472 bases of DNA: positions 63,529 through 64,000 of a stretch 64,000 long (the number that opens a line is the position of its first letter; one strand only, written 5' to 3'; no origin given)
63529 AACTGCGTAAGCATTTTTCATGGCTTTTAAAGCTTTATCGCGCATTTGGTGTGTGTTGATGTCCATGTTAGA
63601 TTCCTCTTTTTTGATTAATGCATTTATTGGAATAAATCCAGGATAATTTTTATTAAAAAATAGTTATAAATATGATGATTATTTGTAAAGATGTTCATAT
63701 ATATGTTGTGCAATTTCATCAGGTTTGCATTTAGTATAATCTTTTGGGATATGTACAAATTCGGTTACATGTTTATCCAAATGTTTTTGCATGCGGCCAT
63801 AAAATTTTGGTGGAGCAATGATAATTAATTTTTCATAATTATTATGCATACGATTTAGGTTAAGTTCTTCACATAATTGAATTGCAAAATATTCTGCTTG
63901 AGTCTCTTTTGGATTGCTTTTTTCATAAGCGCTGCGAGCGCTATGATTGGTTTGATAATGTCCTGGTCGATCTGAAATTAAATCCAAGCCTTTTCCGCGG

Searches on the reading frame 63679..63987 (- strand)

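Call 79: search_protein_families(library=pfam, proteins=[window:63679-63987:-], max_evalue=0.001)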
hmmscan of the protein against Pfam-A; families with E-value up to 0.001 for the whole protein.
window:63679-63987:- (102 aa): 2 families
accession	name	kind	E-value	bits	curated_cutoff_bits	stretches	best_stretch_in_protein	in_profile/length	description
PF10116.14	Host_attach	-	1e-21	78.4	26.7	1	2-96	39-138/138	Protein required for attachment to host cells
PF18856.6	baeRF_family12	-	1.2e-19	71.7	27.7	1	2-96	41-138/138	Bacterial archaeo-eukaryotic release factor family 12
